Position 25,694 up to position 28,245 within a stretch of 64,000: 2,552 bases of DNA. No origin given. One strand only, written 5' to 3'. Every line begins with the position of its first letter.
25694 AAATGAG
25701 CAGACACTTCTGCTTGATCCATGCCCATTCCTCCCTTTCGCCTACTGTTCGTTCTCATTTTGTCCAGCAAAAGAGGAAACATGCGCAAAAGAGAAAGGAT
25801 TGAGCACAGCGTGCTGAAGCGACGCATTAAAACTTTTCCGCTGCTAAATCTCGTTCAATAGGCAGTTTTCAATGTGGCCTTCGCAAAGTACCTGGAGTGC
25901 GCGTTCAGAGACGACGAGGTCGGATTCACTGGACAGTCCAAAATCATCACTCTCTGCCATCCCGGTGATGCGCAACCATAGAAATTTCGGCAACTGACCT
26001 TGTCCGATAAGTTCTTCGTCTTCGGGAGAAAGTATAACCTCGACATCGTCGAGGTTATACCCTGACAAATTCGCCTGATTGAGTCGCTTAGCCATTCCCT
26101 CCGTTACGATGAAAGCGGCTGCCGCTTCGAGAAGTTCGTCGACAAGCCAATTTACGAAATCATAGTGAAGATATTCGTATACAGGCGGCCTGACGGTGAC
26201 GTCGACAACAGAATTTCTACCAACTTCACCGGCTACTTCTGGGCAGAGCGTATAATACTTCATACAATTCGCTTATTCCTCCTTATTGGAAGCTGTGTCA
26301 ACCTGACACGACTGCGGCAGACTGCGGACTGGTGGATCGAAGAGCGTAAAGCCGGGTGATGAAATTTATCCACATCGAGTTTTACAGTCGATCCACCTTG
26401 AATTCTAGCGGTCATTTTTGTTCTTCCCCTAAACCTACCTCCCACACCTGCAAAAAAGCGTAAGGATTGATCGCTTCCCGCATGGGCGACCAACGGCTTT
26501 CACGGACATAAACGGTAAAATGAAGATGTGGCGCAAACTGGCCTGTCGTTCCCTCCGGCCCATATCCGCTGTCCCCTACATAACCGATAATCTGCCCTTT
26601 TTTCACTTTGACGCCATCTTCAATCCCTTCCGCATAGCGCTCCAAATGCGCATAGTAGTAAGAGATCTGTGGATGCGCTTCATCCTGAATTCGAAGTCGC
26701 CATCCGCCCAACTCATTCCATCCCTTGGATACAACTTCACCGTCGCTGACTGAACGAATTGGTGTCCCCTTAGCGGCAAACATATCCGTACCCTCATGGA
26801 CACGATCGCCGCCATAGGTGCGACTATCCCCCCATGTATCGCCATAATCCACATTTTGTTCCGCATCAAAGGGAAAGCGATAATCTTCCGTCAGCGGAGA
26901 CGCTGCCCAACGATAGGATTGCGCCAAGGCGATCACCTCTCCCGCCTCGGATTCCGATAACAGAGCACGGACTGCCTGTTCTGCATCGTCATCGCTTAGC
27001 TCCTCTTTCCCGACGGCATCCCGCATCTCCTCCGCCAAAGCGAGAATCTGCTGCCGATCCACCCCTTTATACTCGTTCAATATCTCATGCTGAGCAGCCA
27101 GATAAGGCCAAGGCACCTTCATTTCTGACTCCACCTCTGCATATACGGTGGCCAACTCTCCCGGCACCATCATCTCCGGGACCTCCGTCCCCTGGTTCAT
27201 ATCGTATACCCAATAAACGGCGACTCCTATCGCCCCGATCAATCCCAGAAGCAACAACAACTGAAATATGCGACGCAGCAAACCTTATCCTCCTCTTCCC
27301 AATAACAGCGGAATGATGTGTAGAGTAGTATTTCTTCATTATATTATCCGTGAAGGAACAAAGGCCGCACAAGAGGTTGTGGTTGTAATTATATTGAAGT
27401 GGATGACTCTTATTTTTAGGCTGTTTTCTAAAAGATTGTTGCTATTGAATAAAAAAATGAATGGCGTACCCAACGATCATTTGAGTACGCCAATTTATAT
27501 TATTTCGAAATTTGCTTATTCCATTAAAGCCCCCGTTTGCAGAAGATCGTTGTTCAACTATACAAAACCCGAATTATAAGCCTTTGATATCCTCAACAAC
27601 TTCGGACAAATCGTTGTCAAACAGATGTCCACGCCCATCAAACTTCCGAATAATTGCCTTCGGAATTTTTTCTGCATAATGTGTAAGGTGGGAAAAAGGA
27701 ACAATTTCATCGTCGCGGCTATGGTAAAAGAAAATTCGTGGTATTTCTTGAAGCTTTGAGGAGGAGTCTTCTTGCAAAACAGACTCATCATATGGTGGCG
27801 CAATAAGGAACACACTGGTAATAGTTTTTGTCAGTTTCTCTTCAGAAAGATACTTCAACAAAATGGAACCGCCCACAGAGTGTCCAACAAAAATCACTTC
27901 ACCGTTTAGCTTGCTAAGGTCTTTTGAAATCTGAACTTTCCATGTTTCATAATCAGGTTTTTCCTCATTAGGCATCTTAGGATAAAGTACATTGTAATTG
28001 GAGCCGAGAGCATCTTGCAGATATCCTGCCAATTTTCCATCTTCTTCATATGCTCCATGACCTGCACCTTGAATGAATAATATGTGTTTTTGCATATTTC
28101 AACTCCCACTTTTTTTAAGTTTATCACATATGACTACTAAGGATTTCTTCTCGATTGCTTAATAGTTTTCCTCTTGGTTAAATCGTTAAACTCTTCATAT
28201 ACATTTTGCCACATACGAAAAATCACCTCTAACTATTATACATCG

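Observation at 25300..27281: Two uncharacterised co-oriented genes (A: 139 aa acidic, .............; B: 142 aa) between an M23 peptidase and tandem thermitase-like proteases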

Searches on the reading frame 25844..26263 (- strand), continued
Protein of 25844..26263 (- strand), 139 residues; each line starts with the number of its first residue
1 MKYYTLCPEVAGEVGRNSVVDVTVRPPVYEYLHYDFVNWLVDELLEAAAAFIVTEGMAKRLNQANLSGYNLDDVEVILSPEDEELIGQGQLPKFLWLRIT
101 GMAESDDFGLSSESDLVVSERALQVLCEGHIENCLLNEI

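Call 70: search_protein_families(library=pfam, proteins=[L031:5619-5993:+, L079:2781-3155:+, L021:5612-5986:+, L035:2112-2486:+, L029:2465-2839:+, L024:3994-4368:+, L028:5610-5984:+, L041:5618-5992:+, L003:5615-5989:+, L016:5624-5998:+], max_evalue=1)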
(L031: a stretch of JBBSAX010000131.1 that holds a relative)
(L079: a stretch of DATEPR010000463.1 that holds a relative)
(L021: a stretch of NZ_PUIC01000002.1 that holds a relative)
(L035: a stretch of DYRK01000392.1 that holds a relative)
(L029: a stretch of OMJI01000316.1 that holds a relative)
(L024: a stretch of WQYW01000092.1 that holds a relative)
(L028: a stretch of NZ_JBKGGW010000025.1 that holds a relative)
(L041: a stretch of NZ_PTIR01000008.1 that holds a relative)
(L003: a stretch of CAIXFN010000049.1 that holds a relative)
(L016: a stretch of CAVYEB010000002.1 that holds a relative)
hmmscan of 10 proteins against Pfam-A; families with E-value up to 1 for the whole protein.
L031:5619-5993:+ (125 aa): 0 families

L079:2781-3155:+ (125 aa): 1 family
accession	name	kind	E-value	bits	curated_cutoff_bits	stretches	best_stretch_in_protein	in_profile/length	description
PF10264.15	Stork_head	-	0.11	13.2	27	1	36-62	25-51/79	Winged helix Storkhead-box1 domain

L021:5612-5986:+ (125 aa): 1 family
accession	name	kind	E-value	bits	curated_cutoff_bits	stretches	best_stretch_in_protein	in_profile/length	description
PF24618.1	LTN1_E3_ligase_5th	-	0.26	11.4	27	1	76-95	132-151/185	Listerin HEAT repeat region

L035:2112-2486:+ (125 aa): 1 family
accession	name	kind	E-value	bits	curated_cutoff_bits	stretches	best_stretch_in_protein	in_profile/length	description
PF10851.13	DUF2652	-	0.11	12.9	22.1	1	75-118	10-53/118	Protein of unknown function (DUF2652)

L029:2465-2839:+ (125 aa): 0 families

L024:3994-4368:+ (125 aa): 1 family
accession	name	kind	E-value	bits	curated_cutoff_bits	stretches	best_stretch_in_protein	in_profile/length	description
PF25599.1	Ephrin_CRD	-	0.22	12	27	1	51-73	5-27/59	Ephrin cysteine rich domain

L028:5610-5984:+ (125 aa): 2 families
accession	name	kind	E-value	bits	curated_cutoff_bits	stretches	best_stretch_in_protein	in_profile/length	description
PF00544.25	Pectate_lyase_4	-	0.048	13.7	24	1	32-71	151-188/211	Pectate lyase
PF01775.22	Ribosomal_L18A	-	0.061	14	22.9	1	76-108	15-37/59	Ribosomal proteins 50S-L18Ae/60S-L20/60S-L18A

L041:5618-5992:+ (125 aa): 2 families
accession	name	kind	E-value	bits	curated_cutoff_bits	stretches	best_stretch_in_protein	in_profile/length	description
PF22549.1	ARPP-2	-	0.085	12.3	27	1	20-75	192-247/278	ARPP-2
PF14969.11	DUF4508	-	0.15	12.8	27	1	28-120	9-94/97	Domain of unknown function (DUF4508)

L003:5615-5989:+ (125 aa): 2 families
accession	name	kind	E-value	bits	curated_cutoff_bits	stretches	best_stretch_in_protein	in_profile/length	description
PF22549.1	ARPP-2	-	0.026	14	27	1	11-77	181-247/278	ARPP-2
PF12323.14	HTH_OrfB_IS605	-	0.032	14.1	21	1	95-113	8-26/47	Helix-turn-helix domain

L016:5624-5998:+ (125 aa): 1 family
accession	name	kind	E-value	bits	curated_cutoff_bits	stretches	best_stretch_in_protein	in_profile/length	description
PF25426.1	AAA_lid_BCS1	-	0.05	14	27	1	81-108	1-29/60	Mitochondrial chaperone BCS1-like, ATPase lid domain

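Call 72: search_protein_families(library=phrogs, proteins=[window:25844-26263:-], max_evalue=0.1)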
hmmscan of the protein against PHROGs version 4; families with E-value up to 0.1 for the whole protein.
window:25844-26263:- (139 aa): 1 family
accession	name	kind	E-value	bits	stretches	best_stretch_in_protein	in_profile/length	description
phrog_32682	-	unknown function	6.6e-29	101.7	1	1-135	1-135/142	-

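Call 73: search_protein_families(library=padloc, proteins=[window:25844-26263:-], max_evalue=0.1)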
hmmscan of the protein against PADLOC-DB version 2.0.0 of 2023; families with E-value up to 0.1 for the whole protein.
window:25844-26263:- (139 aa): 0 families

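Call 75: search_dna_similar(query=window:25844-26263:-, collection=phages, mode=protein, max_evalue=0.001, max_rows=15)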
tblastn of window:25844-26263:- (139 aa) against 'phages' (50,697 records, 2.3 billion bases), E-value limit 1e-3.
No match.

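Call 76: search_dna_similar(query=window:25844-26263:-, collection=plasmids, mode=protein, max_evalue=0.001, max_rows=15)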
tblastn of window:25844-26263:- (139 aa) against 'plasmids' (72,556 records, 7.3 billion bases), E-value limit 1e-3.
Records with a match: 20; places in all: 20; records where one place covers at least 80% of the query: 20.
Best place of each record, by identity: <60% 20.
By first word of the organism name: Paraburkholderia 8; Bacillus 6; Vibrio 3; Caballeronia 2; Photobacterium 1.
By predicted mobility (MOB-suite, as given by PLSDB): non-mobilizable 14; mobilizable 4; conjugative 2.
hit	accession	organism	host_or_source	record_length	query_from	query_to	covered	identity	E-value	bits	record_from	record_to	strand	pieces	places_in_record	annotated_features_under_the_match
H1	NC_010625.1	Paraburkholderia phymatum STM815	-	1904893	1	126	91%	49.2%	2e-31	124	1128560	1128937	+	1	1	record has no annotation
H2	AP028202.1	Paraburkholderia largidicola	Physopelta gutta,midgut,Midgut crypts ...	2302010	1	138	99%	43.5%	8e-31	122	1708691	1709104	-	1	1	hypothetical protein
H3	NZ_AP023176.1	Paraburkholderia largidicola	Physopelta gutta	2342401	1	138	99%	43.5%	8e-31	122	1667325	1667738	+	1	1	none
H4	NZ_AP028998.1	Paraburkholderia sp. 22B1P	-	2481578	1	138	99%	43.5%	8e-31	122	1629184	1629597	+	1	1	none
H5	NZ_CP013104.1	Paraburkholderia caribensis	-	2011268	1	138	99%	42.0%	2e-29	118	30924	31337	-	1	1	none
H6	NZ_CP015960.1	Paraburkholderia caribensis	Mimosa,single cell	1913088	1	138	99%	42.0%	4e-29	117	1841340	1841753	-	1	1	none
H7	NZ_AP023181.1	Paraburkholderia sp. PGU19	Physopelta gutta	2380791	1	138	99%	41.3%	5e-28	114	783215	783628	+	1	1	none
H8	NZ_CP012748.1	Paraburkholderia caribensis MBA4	soil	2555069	1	138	99%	40.6%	6e-28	114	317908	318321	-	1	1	none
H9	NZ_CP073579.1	Photobacterium sp. GJ3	-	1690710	1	134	96%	41.8%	3e-27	112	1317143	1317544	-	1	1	record has no annotation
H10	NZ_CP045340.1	Vibrio sp. THAF190c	pure culture,Surface of a polyethylene ...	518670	1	133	96%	40.6%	2e-25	107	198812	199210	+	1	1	hypothetical protein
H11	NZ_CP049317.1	Caballeronia sp. SBC2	whole organism,soil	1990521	2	126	90%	38.4%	2e-21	96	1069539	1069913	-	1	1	none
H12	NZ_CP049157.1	Caballeronia sp. SBC1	whole organism,soil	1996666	2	126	90%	38.4%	2e-21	96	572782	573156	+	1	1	none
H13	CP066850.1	Bacillus mycoides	single cell,soil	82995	1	134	96%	30.0%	8e-11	65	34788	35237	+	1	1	hypothetical protein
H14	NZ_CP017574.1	Bacillus thuringiensis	whole organism,soil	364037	1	134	96%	29.3%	2e-10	64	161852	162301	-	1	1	hypothetical protein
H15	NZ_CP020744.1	Bacillus mycoides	whole organism,soil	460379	1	134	96%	29.3%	1e-9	62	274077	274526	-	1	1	hypothetical protein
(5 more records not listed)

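Call 77: get_annotated_region(hit=H14, flank=6000)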
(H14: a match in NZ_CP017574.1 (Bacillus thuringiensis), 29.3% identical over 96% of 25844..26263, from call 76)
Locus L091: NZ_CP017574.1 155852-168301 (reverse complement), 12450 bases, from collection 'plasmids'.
description: Bacillus thuringiensis strain SCG04-02 plasmid PSCG364, complete sequence
organism: Bacillus thuringiensis (NCBI taxid 1428)
taxonomy: Bacteria; Bacillota; Bacilli; Bacillales; Bacillaceae; Bacillus; Bacillus thuringiensis
host: -; source: whole organism,soil; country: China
typing (MOB-suite, as given by PLSDB): non-mobilizable; replicon rep_cluster_125,rep_cluster_164
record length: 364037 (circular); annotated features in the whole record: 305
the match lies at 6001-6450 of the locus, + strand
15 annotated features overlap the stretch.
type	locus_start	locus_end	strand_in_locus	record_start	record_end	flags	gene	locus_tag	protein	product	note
CDS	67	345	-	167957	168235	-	-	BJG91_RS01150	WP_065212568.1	metalloregulator ArsR/SmtB family transcription factor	GO:0006355 - regulation of DNA-templated transcription [Evidence IEA]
CDS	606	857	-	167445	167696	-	-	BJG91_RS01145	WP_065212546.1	LCI fold-containing protein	-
CDS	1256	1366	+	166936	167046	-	-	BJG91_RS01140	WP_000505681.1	YjcZ family sporulation protein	-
CDS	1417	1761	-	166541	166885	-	-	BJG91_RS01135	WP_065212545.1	hypothetical protein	-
CDS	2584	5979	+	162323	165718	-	-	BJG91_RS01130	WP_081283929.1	S-layer homology domain-containing protein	-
CDS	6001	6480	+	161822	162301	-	-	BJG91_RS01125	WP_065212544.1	hypothetical protein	-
CDS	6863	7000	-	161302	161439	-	-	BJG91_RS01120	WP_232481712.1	hypothetical protein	-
CDS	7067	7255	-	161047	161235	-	-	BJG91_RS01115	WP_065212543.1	hypothetical protein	-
CDS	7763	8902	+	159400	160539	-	-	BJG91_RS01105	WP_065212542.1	excalibur calcium-binding domain-containing protein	-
CDS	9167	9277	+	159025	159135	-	-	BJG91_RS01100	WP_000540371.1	YjcZ family sporulation protein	-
CDS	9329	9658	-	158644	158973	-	-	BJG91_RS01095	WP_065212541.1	hypothetical protein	-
CDS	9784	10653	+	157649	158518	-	-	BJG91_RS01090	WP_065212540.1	RNA-binding protein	-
CDS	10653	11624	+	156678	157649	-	-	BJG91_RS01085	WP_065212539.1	hypothetical protein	-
CDS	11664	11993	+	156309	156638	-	-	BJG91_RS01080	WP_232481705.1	hypothetical protein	-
CDS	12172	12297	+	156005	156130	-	-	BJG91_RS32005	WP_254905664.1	hypothetical protein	-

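Call 78: search_protein_families(library=pfam, proteins=[L091:2584-5976:+, L091:6001-6477:+], max_evalue=0.01)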
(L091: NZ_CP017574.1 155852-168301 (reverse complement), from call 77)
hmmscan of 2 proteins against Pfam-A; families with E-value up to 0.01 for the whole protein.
L091:2584-5976:+ (1131 aa): 3 families
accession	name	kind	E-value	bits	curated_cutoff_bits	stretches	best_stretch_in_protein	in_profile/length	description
PF00395.25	SLH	-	7.2e-36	122.3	20.8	3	154-194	2-43/44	S-layer homology domain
PF19127.6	Choline_bind_3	-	7e-19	68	27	4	467-502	2-38/47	Choline-binding repeat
PF01473.26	Choline_bind_1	-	6.4e-10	39.3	20.5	1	215-231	2-18/19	Putative cell wall binding repeat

L091:6001-6477:+ (159 aa): 0 families

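Call 85: fold_search(model_id=the predicted structure, library=pdb)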
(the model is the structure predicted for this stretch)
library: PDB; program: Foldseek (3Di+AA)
matches with E <= 10: 55; with E <= 0.001: 0
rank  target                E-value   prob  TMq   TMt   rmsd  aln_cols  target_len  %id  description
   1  6a4c_MODEL_1_A        3.0e-03  1.00  0.66  0.46   4.5       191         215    8  Solution structure of MXAN_0049 (released 2019-06-19)
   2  6n4a_C                1.0e+00  0.16  0.25  0.36   6.3        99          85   11  PII-like SbtB from Cyanobium sp PCC 7001 (apo) (released 2019-09-18)
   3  3fkh_F                1.4e+00  0.05  0.19  0.21  13.0       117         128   14  Crystal structure of Putative pyridoxamine 5'-phosphate oxidase (NP_601736.1) from CORYNEBACTERIUM GLUTAMICUM ATCC 130 (released 2009-01-13)
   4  5d4n_B                1.8e+00  0.09  0.24  0.33   6.1       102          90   15  Structure of CPII bound to ADP, AMP and acetate, from Thiomonas intermedia K12 (released 2016-09-28)
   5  9ir1_A                1.8e+00  0.04  0.21  0.22  11.1       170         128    6  Crystal structure of CTB10-M40BpA (released 2025-07-16)
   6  6ntb_C                2.1e+00  0.09  0.25  0.31   6.6       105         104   10  PII-like SbtB from Cyanobium sp PCC 7001 bound to ATP (released 2019-09-18)
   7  1ipa                  2.5e+00  0.07  0.21  0.14   8.5        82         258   10  CRYSTAL STRUCTURE OF RNA 2'-O RIBOSE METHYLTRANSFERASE (released 2002-07-10)
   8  9ipr_G                2.5e+00  0.04  0.19  0.21   8.7       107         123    6  Crystal structure of CTB10-M1 (released 2025-05-14)
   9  1x7p_B                2.6e+00  0.07  0.21  0.13   5.9        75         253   11  Crystal structure of the SpoU Methyltransferase AviRb from Streptomyces viridochromogenes in complex with the cofactor (released 2005-01-25)
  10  9ilo_A                2.8e+00  0.04  0.19  0.21   9.0       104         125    9  Crystal structure of CTB10-M4 (released 2025-05-14)
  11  7r31_B                3.3e+00  0.05  0.24  0.29   7.6       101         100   12  Carbon regulatory PII-like protein SbtB from Synechocystis sp. 6803, C105A+C110A variant, in complex with ATP (co-crys (released 2023-02-15)
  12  9ilo_B                3.3e+00  0.04  0.19  0.21   8.9       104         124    9  Crystal structure of CTB10-M4 (released 2025-05-14)
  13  1qni_A                3.3e+00  0.01  0.14  0.05  15.7       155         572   10  Crystal Structure of Nitrous Oxide Reductase from Pseudomonas nautica, at 2.4A Resolution (released 2000-10-13)
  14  5d4p_A                3.5e+00  0.08  0.27  0.34   6.4       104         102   15  Structure of CPII bound to ADP and bicarbonate, from Thiomonas intermedia K12 (released 2016-09-28)
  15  2cz4_A                3.5e+00  0.06  0.24  0.30   5.9       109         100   14  Crystal structure of a putative PII-like signaling protein (TTHA0516) from Thermus thermophilus HB8 (released 2006-01-10)
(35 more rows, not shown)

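Call 86: fold_search(model_id=the predicted structure, library=viral)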
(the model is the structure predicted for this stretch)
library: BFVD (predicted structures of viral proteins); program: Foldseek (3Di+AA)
matches with E <= 10: 61; with E <= 0.001: 0
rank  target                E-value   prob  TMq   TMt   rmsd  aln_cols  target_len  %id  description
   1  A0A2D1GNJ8            7.6e-01  0.04  0.19  0.09  17.2       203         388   12  (no name in the UniProt tables at hand)
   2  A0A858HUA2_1          1.1e+00  0.09  0.22  0.04  12.7        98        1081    8  (no name in the UniProt tables at hand)
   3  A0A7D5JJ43            1.6e+00  0.09  0.27  0.25   7.0       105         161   19  (no name in the UniProt tables at hand)
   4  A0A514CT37            1.7e+00  0.04  0.19  0.08  12.8       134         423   12  Uncharacterized protein [Achromobacter phage Motura]
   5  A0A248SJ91            1.8e+00  0.03  0.22  0.13  16.7       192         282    6  (no name in the UniProt tables at hand)
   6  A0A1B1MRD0            2.2e+00  0.06  0.26  0.17   7.2       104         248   12  Uncharacterized protein [Pteropox virus]
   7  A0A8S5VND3            2.3e+00  0.02  0.23  0.18  11.4       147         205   12  (no name in the UniProt tables at hand)
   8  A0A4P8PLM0            2.4e+00  0.05  0.25  0.17  11.6       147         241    7  Replication initiator protein [Blackfly microvirus SF02]
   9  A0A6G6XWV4            2.6e+00  0.02  0.18  0.14  17.0       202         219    9  (no name in the UniProt tables at hand)
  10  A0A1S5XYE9            2.6e+00  0.01  0.16  0.12  17.0       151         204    6  (no name in the UniProt tables at hand)
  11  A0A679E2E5            3.1e+00  0.07  0.19  0.03   6.1        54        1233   11  VP2 [Aedes pseudoscutellaris reovirus]
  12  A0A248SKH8            3.2e+00  0.01  0.15  0.12  17.5       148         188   11  (no name in the UniProt tables at hand)
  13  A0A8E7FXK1            3.4e+00  0.02  0.23  0.06  23.9       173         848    7  (no name in the UniProt tables at hand)
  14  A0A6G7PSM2            4.1e+00  0.04  0.16  0.04   3.4        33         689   27  RNA-directed RNA polymerase (Fragment) [Lilsebastian narna-like virus]
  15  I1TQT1                4.1e+00  0.03  0.20  0.13   7.0        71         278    7  (no name in the UniProt tables at hand)
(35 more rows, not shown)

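Call 88: search_protein_families(library=pfam, proteins=[L085:968-2596:+], max_evalue=0.01)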
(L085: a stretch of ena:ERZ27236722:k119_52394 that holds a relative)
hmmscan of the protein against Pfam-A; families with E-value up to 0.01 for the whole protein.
L085:968-2596:+ (543 aa): 2 families
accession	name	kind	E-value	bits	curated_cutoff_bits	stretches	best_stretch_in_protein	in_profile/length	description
PF13191.12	AAA_16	-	1.1e-05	26.5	32.6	1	18-250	3-160/167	AAA ATPase domain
PF13401.12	AAA_22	-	0.0021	18.8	27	0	38-95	5-61/130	AAA domain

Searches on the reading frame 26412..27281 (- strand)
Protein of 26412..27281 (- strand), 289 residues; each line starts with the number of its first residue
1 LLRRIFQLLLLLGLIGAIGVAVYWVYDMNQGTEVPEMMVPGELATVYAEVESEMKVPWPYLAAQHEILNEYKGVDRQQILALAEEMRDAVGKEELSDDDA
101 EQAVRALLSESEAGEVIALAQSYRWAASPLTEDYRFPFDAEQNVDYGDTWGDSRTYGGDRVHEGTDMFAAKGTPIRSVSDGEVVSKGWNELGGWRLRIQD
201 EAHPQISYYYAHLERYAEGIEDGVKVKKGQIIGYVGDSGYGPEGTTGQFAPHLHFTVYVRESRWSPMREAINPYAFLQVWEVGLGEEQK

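Call 3: search_protein_families(library=pfam, proteins=[window:26412-27281:-], max_evalue=0.1)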
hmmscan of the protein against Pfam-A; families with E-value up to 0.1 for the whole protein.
window:26412-27281:- (289 aa): 1 family
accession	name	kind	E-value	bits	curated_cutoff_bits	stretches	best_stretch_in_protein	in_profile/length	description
PF01551.29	Peptidase_M23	-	2.6e-21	76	28.7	1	161-263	2-93/96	Peptidase family M23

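Call 4: search_protein_families(library=ncbifam, proteins=[window:26412-27281:-], max_evalue=0.1)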
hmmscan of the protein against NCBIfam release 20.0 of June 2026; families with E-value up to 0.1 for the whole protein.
window:26412-27281:- (289 aa): 10 families
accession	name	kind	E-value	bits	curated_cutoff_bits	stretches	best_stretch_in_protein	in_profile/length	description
NF052530.1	Heli_ShapePgp3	exception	1.4e-11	44.1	300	1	129-267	136-261/270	peptidoglycan metallopeptidase Pgp3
NF053824.1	PdgNdpepShyC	equivalog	3.9e-09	35.9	700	1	159-259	293-382/429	peptidoglycan DD-endopeptidase ShyC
NF008652.0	PRK11649.1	equivalog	3.6e-08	32.5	341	1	161-267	312-407/439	murein DD-endopeptidase MepM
NF053825.1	PdgNdpepShyA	equivalog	8.3e-07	28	700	1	161-271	295-394/425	peptidoglycan DD-endopeptidase ShyA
NF004799.0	PRK06148.1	subfamily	0.00015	19.8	1128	1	152-280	429-560/1015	hypothetical protein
NF050804.1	CellDivDipMCaul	equivalog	0.00045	19.1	900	1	160-257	526-613/634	cell division endopeptidase DipM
NF045981.1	MSC0775_fam_LP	subfamily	0.00062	18.3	250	1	225-264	588-622/740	MSC_0775 family lipoprotein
NF052529.1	PG_M23_Pgp6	exception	0.0026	16.5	600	1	159-260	332-422/452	peptidoglycan metallopeptidase Pgp6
NF040883.1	amid_act_ActS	equivalog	0.003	16.9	375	1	162-240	136-211/242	amidase activator ActS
NF008644.1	PRK11637.1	equivalog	0.019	14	270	1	158-247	282-360/385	murein hydrolase activator EnvC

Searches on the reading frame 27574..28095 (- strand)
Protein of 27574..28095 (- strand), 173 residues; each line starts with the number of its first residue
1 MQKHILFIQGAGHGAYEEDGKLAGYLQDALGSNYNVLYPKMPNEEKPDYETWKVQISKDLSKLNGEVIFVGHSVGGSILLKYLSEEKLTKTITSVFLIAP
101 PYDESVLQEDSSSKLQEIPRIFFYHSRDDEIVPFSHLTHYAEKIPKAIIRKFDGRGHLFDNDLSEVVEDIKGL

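Call 3: search_protein_families(library=pfam, proteins=[window:27574-28095:-], max_evalue=0.1)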
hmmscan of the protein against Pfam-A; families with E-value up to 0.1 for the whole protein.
window:27574-28095:- (173 aa): 13 families
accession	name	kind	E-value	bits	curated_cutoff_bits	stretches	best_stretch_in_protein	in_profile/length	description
PF06821.19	Ser_hydrolase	-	8.7e-12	45.7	22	1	27-158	20-154/172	Serine hydrolase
PF00561.26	Abhydrolase_1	-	2.1e-06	28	25.8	1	64-101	68-106/245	alpha/beta hydrolase fold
PF05990.18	DUF900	-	1.2e-05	25.3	20.5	1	64-136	93-171/232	Alpha/beta hydrolase of unknown function (DUF900)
PF10230.15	LIDHydrolase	-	7e-05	23.1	27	1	61-100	80-118/262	Lipid-droplet associated hydrolase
PF12697.13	Abhydrolase_6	-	0.00012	23.2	26.3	1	5-104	1-98/217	Alpha/beta hydrolase family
PF07819.20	PGAP1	-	0.00038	20.7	24.3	1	61-112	87-139/233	PGAP1-like alpha/beta domain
PF12695.13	Abhydrolase_5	-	0.0015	18.8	27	1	26-147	19-129/164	Alpha/beta hydrolase family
PF12146.15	Hydrolase_4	-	0.0025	17.6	27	1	65-106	76-115/239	Serine aminopeptidase, S33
PF06028.17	DUF915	-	0.0029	17.4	22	1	67-111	105-152/255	Alpha/beta hydrolase of unknown function (DUF915)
PF02450.21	LCAT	-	0.0033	17.1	21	1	43-102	98-162/392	Lecithin:cholesterol acyltransferase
PF02230.22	Abhydrolase_2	-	0.023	15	23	1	63-149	103-187/217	Phospholipase/Carboxylesterase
PF01764.32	Lipase_3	-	0.064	13.6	22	1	51-80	44-80/140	Lipase (class 3)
PF01738.24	DLH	-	0.099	12.7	21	0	54-165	85-194/217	Dienelactone hydrolase family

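Call 4: search_protein_families(library=ncbifam, proteins=[window:27574-28095:-], max_evalue=0.1)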
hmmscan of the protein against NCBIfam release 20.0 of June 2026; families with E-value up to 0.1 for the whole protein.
window:27574-28095:- (173 aa): 10 families
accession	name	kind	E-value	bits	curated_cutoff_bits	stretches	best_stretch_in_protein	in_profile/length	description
NF011457.0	PRK14875.1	equivalog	0.00013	21.1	307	1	56-100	188-231/372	acetoin dehydrogenase dihydrolipoyllysine-residue acetyltransferase subunit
NF052610.1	macro_16_ester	equivalog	0.00026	20.5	420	1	115-171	219-277/281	alpha/beta fold macrolide esterase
NF053683.1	esterase_mleBRB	exception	0.0012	18.5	585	1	123-163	224-264/280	BRB family alpha/beta fold macrolide esterase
TIGR03056.1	bchO_mg_che_rel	equivalog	0.004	16.2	172.55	0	121-167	223-269/278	alpha/beta fold hydrolase BchO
TIGR03611.1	RutD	equivalog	0.015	14.7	238.5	0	109-158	188-238/258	pyrimidine utilization protein D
NF033458.1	lipid_A_LpxG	equivalog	0.018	14.4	350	1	57-93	235-272/321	UDP-2,3-diacylglucosamine diphosphatase LpxG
NF052543.1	PhlpBipLPA4030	equivalog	0.023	13.9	450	1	69-135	146-218/312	phospholipase BipL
NF041759.1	mac_hydro_EstT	equivalog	0.034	13.3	450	1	114-171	215-274/278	macrolide hydrolase EstT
NF053684.1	esterase_mleBCA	exception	0.042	13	570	1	122-167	228-274/281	BCA family alpha/beta fold macrolide esterase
NF053693.1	esterase_mleCBF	exception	0.093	12.1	564.5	0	121-170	224-274/279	CBF family alpha/beta fold macrolide esterase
